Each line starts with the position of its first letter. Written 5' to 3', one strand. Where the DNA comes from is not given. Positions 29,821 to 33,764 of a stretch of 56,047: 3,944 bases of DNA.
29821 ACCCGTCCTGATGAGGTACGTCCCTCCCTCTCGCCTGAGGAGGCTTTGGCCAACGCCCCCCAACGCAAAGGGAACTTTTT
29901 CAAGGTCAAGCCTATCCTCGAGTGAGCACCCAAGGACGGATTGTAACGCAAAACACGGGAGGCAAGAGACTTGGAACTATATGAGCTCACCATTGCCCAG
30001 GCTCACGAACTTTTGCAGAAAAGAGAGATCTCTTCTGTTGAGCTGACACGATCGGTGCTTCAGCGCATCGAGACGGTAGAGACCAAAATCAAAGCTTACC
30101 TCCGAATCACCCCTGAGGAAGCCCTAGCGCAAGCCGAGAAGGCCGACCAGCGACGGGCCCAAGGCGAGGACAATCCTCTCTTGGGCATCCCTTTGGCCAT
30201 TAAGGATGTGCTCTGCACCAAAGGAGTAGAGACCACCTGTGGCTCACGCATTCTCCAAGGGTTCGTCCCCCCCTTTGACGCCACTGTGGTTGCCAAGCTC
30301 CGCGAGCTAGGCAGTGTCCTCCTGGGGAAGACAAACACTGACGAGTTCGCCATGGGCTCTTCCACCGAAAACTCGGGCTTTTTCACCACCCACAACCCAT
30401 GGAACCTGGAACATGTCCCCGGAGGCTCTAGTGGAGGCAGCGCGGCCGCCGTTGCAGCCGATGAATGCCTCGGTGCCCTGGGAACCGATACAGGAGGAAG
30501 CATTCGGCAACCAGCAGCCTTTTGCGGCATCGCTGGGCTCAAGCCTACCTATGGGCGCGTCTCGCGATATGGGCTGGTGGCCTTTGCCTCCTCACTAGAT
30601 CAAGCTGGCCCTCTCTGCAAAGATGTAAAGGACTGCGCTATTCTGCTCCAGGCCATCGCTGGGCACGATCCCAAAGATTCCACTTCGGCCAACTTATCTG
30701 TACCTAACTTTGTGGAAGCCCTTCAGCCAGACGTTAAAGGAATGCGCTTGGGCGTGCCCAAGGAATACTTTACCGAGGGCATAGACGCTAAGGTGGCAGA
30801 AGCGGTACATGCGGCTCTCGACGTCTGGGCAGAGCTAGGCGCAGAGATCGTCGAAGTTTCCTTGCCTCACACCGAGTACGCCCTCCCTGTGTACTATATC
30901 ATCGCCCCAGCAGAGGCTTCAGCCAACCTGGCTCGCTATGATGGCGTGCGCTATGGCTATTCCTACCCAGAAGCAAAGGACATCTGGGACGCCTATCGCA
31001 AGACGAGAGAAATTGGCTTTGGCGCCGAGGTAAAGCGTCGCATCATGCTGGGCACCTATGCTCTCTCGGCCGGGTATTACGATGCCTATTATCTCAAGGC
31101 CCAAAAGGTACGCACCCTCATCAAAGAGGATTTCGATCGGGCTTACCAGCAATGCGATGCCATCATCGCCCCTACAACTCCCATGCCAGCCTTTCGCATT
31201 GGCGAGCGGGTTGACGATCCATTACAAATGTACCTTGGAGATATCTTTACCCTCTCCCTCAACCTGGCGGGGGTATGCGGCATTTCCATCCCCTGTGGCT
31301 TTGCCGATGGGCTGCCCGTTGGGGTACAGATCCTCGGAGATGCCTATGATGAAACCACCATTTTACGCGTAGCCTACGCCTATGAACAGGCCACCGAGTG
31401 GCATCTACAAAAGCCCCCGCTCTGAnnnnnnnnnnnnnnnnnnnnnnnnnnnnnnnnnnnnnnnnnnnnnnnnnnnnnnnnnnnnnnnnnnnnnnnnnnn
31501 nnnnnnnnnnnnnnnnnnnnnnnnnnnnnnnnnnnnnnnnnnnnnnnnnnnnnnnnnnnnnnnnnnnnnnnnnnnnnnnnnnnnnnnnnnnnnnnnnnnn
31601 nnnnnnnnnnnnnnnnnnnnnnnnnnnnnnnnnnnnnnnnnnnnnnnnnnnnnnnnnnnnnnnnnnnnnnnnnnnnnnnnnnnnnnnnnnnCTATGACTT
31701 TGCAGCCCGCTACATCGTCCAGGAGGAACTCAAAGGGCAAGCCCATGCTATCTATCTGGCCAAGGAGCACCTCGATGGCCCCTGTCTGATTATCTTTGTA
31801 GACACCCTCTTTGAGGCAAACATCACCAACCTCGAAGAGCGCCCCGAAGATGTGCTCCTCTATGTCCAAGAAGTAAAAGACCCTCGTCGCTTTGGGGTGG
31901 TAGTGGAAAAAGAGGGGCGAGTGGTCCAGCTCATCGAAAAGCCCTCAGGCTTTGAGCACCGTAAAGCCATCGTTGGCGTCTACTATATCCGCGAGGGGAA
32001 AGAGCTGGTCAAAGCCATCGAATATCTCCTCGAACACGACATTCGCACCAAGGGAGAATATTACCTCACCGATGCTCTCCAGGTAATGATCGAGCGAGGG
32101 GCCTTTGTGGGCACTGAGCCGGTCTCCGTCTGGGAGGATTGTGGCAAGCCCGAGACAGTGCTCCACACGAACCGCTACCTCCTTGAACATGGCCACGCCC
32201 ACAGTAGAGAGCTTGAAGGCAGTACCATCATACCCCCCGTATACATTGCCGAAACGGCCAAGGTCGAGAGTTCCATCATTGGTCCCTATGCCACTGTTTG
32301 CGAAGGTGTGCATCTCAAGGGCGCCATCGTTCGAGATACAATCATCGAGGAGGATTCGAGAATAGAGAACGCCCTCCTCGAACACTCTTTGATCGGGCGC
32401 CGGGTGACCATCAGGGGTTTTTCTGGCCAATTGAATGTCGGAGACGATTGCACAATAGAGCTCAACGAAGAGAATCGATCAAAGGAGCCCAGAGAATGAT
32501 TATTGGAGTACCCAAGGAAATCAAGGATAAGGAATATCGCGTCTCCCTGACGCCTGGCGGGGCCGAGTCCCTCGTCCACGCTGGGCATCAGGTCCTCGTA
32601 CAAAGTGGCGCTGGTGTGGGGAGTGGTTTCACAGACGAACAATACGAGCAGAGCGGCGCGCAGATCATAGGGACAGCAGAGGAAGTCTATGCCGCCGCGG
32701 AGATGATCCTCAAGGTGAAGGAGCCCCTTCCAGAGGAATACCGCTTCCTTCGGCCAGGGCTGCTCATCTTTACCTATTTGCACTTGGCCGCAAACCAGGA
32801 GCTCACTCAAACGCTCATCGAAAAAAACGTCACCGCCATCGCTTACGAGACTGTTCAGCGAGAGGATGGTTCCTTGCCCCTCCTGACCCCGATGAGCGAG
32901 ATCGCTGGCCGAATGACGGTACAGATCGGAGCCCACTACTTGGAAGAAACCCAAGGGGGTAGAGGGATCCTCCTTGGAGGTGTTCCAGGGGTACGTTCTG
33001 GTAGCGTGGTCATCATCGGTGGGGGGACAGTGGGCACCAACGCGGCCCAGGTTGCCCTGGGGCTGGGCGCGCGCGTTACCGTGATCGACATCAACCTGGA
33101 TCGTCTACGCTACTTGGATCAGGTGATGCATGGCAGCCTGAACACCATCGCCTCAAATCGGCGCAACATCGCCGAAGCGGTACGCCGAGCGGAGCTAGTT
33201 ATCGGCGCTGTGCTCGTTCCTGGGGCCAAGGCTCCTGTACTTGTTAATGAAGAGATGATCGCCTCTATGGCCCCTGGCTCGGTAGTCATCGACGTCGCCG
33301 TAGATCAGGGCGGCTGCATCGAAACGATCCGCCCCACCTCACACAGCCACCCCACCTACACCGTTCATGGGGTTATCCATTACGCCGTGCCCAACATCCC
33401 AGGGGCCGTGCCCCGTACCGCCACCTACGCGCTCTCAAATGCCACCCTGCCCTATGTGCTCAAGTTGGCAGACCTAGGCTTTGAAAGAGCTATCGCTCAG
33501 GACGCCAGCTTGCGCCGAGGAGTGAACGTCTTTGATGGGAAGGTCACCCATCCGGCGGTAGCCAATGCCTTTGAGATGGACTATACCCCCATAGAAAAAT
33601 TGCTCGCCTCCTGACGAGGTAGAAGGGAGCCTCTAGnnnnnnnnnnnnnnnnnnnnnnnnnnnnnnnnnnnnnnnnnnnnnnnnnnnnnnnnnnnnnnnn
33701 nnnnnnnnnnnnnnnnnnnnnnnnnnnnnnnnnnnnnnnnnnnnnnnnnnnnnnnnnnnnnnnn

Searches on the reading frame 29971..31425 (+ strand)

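Call 62: search_protein_families(library=pfam, proteins=[window:29971-31425:+], max_evalue=0.000001)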
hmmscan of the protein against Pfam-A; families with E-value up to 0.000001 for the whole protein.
window:29971-31425:+ (484 aa): 1 family
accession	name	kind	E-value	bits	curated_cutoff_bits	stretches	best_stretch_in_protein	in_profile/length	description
PF01425.27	Amidase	-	5.9e-163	543.5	27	1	24-465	1-445/445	Amidase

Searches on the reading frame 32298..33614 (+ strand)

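Call 62: search_protein_families(library=pfam, proteins=[window:32298-33614:+], max_evalue=0.000001)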
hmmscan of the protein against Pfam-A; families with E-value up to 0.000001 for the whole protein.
window:32298-33614:+ (438 aa): 2 families
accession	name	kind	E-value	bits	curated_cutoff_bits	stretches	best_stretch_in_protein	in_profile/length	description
PF01262.27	AlaDh_PNT_C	-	1.7e-87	292.8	23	1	208-419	2-214/214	Alanine dehydrogenase/PNT, C-terminal domain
PF05222.21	AlaDh_PNT_N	-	1.1e-51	175.1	30.4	1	70-203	1-136/136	Alanine dehydrogenase/PNT, N-terminal domain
